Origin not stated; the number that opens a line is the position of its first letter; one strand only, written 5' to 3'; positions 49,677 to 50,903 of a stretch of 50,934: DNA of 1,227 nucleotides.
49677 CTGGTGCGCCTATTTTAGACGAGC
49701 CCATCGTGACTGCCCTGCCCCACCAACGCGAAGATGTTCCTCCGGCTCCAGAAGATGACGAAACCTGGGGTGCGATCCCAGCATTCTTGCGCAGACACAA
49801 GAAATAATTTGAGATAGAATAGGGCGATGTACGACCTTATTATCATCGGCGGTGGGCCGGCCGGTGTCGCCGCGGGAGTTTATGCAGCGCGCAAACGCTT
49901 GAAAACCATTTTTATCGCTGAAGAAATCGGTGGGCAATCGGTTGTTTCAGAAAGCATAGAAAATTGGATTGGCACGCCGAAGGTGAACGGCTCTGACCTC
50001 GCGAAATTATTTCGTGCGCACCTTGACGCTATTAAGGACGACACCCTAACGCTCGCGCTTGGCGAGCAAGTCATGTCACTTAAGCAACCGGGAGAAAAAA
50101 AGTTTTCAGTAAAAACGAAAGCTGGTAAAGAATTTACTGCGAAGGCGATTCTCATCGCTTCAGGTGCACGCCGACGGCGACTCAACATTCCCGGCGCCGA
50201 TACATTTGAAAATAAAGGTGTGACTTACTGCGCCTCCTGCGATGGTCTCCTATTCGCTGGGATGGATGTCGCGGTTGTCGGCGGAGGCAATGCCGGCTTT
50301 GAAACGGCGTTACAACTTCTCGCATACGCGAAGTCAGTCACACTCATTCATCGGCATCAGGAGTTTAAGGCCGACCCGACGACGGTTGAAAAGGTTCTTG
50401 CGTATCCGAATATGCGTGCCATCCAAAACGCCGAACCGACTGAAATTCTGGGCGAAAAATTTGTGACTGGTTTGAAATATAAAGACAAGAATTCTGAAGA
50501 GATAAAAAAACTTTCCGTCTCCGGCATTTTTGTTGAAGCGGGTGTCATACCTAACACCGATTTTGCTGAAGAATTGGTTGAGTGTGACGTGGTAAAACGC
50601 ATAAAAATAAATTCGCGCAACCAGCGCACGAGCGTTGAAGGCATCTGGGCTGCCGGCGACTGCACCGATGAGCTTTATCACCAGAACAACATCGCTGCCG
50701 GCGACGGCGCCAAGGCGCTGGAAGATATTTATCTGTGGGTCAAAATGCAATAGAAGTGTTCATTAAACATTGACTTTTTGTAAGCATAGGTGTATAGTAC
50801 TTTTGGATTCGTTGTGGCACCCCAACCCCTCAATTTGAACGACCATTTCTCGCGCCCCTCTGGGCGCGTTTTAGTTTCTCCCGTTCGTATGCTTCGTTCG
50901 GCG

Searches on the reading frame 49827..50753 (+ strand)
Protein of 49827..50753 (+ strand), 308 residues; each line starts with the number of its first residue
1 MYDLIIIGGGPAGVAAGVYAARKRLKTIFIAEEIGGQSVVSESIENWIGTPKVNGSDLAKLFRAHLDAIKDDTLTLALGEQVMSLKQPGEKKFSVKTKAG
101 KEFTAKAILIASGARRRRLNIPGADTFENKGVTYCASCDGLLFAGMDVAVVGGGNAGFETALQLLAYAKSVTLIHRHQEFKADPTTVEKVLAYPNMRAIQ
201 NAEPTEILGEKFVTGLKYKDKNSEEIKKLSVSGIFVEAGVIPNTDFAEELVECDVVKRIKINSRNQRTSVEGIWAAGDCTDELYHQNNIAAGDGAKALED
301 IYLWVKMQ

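Call 12: search_protein_families(library=pfam, proteins=[window:49827-50753:+], max_evalue=0.001)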
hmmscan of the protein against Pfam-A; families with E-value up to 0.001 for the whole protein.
window:49827-50753:+ (308 aa): 11 families
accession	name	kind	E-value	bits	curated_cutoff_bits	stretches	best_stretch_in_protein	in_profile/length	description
PF07992.20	Pyr_redox_2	-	1.1e-46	160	26.1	1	2-290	1-287/291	Pyridine nucleotide-disulphide oxidoreductase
PF13738.12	Pyr_redox_3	-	2.4e-25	89.8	30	2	70-277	92-305/305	Pyridine nucleotide-disulphide oxidoreductase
PF03486.20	HI0933_like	-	3.7e-11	43.4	50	0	60-114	110-164/244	HI0933-like protein Rossmann domain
PF01134.28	GIDA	-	5.7e-11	42.5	22.1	0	3-35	1-33/391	Glucose inhibited division protein A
PF00890.30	FAD_binding_2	-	7.2e-11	42.3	20.4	1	3-57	1-58/414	FAD binding domain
PF12831.13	FAD_oxidored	-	1.7e-10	41.2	27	1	3-40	1-40/416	FAD dependent oxidoreductase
PF01266.30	DAO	-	2.9e-10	40.7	27.9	0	147-180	1-34/353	FAD dependent oxidoreductase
PF00070.33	Pyr_redox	-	3.4e-09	37.5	22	1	148-218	2-79/82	Pyridine nucleotide-disulphide oxidoreductase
PF01946.23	Thi4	-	1.5e-05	24.8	26.2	0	3-34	19-51/235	Thi4 family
PF01494.25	FAD_binding_3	-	1.5e-05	24.8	22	0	146-183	2-39/349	FAD binding domain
PF05834.18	Lycopene_cycl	-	9.8e-05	22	23.4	0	3-30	1-30/380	Lycopene cyclase protein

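Call 13: find_encoding_contigs(protein=window:49827-50753:+, flank=10000, max_places=4)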
Protein window:49827-50753:+ (308 aa): 3 contigs read that carry it; 3 places shown.
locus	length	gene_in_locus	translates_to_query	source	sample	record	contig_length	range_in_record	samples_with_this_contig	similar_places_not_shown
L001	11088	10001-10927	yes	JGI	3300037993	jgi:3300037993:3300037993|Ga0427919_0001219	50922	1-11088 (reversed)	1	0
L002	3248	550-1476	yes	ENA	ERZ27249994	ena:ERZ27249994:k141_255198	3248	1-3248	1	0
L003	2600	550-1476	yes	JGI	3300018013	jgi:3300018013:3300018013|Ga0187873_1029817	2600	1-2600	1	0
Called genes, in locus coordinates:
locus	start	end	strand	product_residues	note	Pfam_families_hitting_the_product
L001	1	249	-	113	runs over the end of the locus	-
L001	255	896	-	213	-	PF13483:Lactamase_B_3, PF12706:Lactamase_B_2 (weak)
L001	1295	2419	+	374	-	PF23459:S1_RRP5 (faint), PF00575:S1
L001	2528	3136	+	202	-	PF06821:Ser_hydrolase, PF00561:Abhydrolase_1 (faint)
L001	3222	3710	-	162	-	PF01272:GreA_GreB (weak)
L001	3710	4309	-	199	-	PF01195:Pept_tRNA_hydro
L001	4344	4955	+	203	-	PF10502:Peptidase_S26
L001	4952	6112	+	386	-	PF03129:HGTP_anticodon (weak)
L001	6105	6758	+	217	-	-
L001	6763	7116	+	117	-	-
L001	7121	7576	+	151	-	PF02130:YbeY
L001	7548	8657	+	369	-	PF02491:SHS2_FTSA, PF14450:FtsA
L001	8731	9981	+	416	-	PF00091:Tubulin, PF12327:FtsZ_C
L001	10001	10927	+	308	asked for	PF00890:FAD_binding_2 (faint), PF01134:GIDA (faint), PF01266:DAO (faint), PF01494:FAD_binding_3 (faint), PF07992:Pyr_redox_2, PF12831:FAD_oxidored (weak), PF13738:Pyr_redox_3, PF00070:Pyr_redox, +2 more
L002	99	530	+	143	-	PF12327:FtsZ_C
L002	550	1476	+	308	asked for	PF00890:FAD_binding_2 (faint), PF01134:GIDA (faint), PF01266:DAO (faint), PF01494:FAD_binding_3 (faint), PF07992:Pyr_redox_2, PF12831:FAD_oxidored (weak), PF13738:Pyr_redox_3, PF00070:Pyr_redox, +2 more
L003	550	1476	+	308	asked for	PF00890:FAD_binding_2 (faint), PF01134:GIDA (faint), PF01266:DAO (faint), PF01494:FAD_binding_3 (faint), PF07992:Pyr_redox_2, PF12831:FAD_oxidored (weak), PF13738:Pyr_redox_3, PF00070:Pyr_redox, +2 more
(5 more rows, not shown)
